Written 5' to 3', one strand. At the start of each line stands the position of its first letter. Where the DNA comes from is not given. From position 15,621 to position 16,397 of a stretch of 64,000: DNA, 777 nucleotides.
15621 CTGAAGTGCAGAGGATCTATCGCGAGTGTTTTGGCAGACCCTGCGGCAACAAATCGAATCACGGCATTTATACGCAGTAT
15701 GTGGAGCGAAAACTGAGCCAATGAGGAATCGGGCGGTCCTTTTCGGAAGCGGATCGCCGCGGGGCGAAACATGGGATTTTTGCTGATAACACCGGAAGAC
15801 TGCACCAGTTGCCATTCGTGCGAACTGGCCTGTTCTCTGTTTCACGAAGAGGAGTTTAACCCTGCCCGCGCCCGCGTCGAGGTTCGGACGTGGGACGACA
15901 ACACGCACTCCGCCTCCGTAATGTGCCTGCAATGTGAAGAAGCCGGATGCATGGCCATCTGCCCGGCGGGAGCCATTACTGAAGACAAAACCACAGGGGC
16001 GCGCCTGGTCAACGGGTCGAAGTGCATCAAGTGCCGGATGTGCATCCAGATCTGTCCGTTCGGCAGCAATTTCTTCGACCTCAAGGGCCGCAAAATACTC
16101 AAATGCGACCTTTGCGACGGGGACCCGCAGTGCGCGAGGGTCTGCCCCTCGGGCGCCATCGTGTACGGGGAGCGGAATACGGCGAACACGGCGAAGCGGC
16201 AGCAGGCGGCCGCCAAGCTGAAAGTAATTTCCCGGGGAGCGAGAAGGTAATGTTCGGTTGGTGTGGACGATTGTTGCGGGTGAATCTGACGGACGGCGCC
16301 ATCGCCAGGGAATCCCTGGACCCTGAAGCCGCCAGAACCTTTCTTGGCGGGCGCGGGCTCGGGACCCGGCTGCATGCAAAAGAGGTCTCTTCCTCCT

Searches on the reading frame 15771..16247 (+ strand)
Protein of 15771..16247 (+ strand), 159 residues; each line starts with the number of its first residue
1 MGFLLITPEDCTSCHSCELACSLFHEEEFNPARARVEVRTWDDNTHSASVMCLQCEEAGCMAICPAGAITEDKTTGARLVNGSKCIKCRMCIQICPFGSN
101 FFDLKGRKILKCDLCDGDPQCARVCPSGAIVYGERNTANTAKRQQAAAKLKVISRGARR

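Call 7: search_protein_families(library=pfam, proteins=[window:15771-16247:+], max_evalue=0.001)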
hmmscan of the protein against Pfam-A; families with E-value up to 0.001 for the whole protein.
window:15771-16247:+ (159 aa): 14 families
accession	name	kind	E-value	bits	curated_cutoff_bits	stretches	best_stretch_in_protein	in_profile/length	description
PF13247.11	Fer4_11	-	1.9e-12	47.7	26.2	1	49-135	7-100/100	4Fe-4S dicluster domain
PF13237.11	Fer4_10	-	7.8e-12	45.4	25.5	1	51-96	8-53/53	4Fe-4S dicluster domain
PF12837.12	Fer4_6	-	1e-11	44.6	25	1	80-98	4-22/24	4Fe-4S binding domain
PF12838.12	Fer4_7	-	7.3e-11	42.8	27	1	52-98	2-51/52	4Fe-4S dicluster domain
PF13187.11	Fer4_9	-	2.8e-10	40.5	27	2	51-96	1-48/52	4Fe-4S dicluster domain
PF00037.32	Fer4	-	4e-10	39.5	21.1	1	80-98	3-21/24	4Fe-4S binding domain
PF13484.11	Fer4_16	-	6.1e-07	30.6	30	0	52-74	2-23/66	4Fe-4S double cluster binding domain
PF12800.12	Fer4_4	-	1.4e-06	28.6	24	0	83-98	2-17/17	4Fe-4S binding domain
PF13183.11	Fer4_8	-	4.6e-06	27.5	27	0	9-67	3-67/68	4Fe-4S dicluster domain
PF14697.11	Fer4_21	-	5.8e-06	26.8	35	1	51-97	7-53/59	4Fe-4S dicluster domain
PF12797.12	Fer4_2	-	5.4e-05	23.3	24.5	0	79-97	4-22/22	4Fe-4S binding domain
PF12798.12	Fer4_3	-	0.00026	22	27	0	85-98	1-14/15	4Fe-4S binding domain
PF25160.1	LdpA_Fe-S-bd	-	0.00033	20.8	27.6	0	59-98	8-41/49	LdpA Fe-S cluster-binding domain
PF13534.11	Fer4_17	-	0.00074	20.5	22.2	0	84-103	1-19/61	4Fe-4S dicluster domain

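Call 39: search_protein_families(library=ncbifam, proteins=[window:15771-16247:+], max_evalue=0.00001)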
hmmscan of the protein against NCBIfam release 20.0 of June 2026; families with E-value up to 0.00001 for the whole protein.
window:15771-16247:+ (159 aa): 29 families (the best 25 are shown)
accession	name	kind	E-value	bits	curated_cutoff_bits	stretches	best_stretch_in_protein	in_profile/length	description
NF045766.1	PhenlGlyoxDHPadI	equivalog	4.9e-26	91.5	700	1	6-134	9-137/443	NADH-dependent phenylglyoxylate dehydrogenase subunit beta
NF009408.0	PRK12769.1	equivalog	7.6e-20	70.6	1003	1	3-145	4-157/659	formate-dependent uric acid utilization protein AegA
NF007382.0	PRK09898.1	equivalog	2.4e-18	66.4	213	1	2-130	59-198/208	ferredoxin-like protein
TIGR02951.1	DMSO_dmsB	equivalog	2.8e-17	63.2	214.1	1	6-134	6-152/161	DMSO/selenate family reductase complex B subunit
NF007658.0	PRK10330.1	equivalog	6.6e-17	61.6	260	1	3-147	4-172/181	electron transport protein HydN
NF008134.0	PRK10882.1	equivalog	8.2e-17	61.2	263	1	51-144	112-218/329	hydrogenase 2 operon protein HybA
NF038355.1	FDH3_beta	equivalog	2.6e-16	60.2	240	1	6-122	7-128/180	formate dehydrogenase FDH3 subunit beta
NF009451.0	PRK12809.1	equivalog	2.4e-15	55.9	1154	1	7-142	8-146/639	formate-dependent uric acid utilization protein YgfT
TIGR03149.1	cyt_nit_nrfC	equivalog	1.3e-14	54.1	377.6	1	48-146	90-195/225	cytochrome c nitrite reductase Fe-S protein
TIGR01582.1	FDH-beta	equivalog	3.1e-14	52.8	334.7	1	51-151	92-197/283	formate dehydrogenase subunit beta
NF045797.1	DsrO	equivalog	2.9e-11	43.2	200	1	12-105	55-155/235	sulfate reduction electron transfer complex DsrMKJOP subunit DsrO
NF041715.1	arsenate_red_ArrB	equivalog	4.9e-11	42.6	450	1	6-99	7-103/233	arsenate respiratory reductase iron-sulfur subunit ArrB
NF041782.1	mnquin_red_QrcC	equivalog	1.1e-10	41.7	400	1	9-103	8-119/239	menaquinone reductase iron-sulfur cluster-binding subunit QrcC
NF011569.0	PRK14993.1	equivalog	1.2e-10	41.2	416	1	5-140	47-193/244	tetrathionate reductase subunit TtrB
NF045715.1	sulf_resp_HmcB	equivalog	3.6e-10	39.5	420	1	50-140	105-203/307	sulfate respiration complex iron-sulfur protein HmcB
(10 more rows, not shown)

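Call 56: search_solved_structures(query=window:15771-16247:+, max_evalue=0.001)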
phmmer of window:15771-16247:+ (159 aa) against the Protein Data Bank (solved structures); distinct sequences matched with E-value up to 0.001: 39.
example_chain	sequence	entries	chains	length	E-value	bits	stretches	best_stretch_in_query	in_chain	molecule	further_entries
8c0z_C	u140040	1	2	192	1.7e-34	122.1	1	4-151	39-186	Iron-sulfur cluster-binding protein potential subunit of aldehyde oxidoreductase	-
9mqx_E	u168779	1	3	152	1.1e-31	113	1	4-150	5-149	Fe-S-cluster-containing hydrogenase subunit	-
6x1o_B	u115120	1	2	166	8.4e-22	80.8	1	3-127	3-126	Oxidoreductase, Fe-S subunit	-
6x6u_B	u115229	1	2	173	9.6e-22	80.7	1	3-127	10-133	Oxidoreductase, Fe-S subunit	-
7z0s_B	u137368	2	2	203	3.1e-18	69.2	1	5-109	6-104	Formate hydrogenlyase subunit 2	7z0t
9sw6_G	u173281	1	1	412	3.7e-14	56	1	79-131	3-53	Polyferredoxin protein MvhB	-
1kqf_B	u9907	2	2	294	7.1e-14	55.1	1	52-152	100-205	FORMATE DEHYDROGENASE, NITRATE-INDUCIBLE, IRON-SULFUR SUBUNIT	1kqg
7qv7_A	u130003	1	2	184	7.9e-14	54.9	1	3-104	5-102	Hydrogen dependent carbon dioxide reductase subunit HycB3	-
9vap_B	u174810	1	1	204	3.8e-12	49.5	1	4-120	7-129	4Fe-4S dicluster domain-containing protein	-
7qv7_B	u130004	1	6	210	8.8e-12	48.3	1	3-99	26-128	Hydrogen dependent carbon dioxide reductase subunit HycB4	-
6cz7_B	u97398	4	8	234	1.1e-11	47.9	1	5-102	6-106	4Fe-4S ferredoxin, iron-sulfur binding domain protein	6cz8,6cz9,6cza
2vpw_B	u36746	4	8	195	1.4e-11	47.7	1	10-153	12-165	NRFC PROTEIN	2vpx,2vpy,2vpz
4z3w_E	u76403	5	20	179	8.2e-11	45.1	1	6-138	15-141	Iron-sulfur cluster-binding oxidoreductase, putative benzoyl-CoA reductase electron transf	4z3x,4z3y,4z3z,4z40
2ivf_B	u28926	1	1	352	4.1e-09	39.6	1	50-134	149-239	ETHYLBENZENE DEHYDROGENASE BETA-SUBUNIT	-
1q16_B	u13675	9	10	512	4.8e-09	39.4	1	51-116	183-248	Respiratory nitrate reductase 1 beta chain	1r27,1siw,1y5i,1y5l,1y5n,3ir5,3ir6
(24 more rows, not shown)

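Call 61: search_solved_structures(query=window:15771-16247:+, max_evalue=1e-20, show_alignments=2)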
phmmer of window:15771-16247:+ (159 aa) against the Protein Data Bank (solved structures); distinct sequences matched with E-value up to 1e-20: 4.
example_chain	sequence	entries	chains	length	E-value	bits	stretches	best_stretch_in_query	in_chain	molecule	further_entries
8c0z_C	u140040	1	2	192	1.7e-34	122.1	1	4-151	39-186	Iron-sulfur cluster-binding protein potential subunit of aldehyde oxidoreductase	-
9mqx_E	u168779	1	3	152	1.1e-31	113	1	4-150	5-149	Fe-S-cluster-containing hydrogenase subunit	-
6x1o_B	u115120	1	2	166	8.4e-22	80.8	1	3-127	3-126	Oxidoreductase, Fe-S subunit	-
6x6u_B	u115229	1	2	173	9.6e-22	80.7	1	3-127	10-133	Oxidoreductase, Fe-S subunit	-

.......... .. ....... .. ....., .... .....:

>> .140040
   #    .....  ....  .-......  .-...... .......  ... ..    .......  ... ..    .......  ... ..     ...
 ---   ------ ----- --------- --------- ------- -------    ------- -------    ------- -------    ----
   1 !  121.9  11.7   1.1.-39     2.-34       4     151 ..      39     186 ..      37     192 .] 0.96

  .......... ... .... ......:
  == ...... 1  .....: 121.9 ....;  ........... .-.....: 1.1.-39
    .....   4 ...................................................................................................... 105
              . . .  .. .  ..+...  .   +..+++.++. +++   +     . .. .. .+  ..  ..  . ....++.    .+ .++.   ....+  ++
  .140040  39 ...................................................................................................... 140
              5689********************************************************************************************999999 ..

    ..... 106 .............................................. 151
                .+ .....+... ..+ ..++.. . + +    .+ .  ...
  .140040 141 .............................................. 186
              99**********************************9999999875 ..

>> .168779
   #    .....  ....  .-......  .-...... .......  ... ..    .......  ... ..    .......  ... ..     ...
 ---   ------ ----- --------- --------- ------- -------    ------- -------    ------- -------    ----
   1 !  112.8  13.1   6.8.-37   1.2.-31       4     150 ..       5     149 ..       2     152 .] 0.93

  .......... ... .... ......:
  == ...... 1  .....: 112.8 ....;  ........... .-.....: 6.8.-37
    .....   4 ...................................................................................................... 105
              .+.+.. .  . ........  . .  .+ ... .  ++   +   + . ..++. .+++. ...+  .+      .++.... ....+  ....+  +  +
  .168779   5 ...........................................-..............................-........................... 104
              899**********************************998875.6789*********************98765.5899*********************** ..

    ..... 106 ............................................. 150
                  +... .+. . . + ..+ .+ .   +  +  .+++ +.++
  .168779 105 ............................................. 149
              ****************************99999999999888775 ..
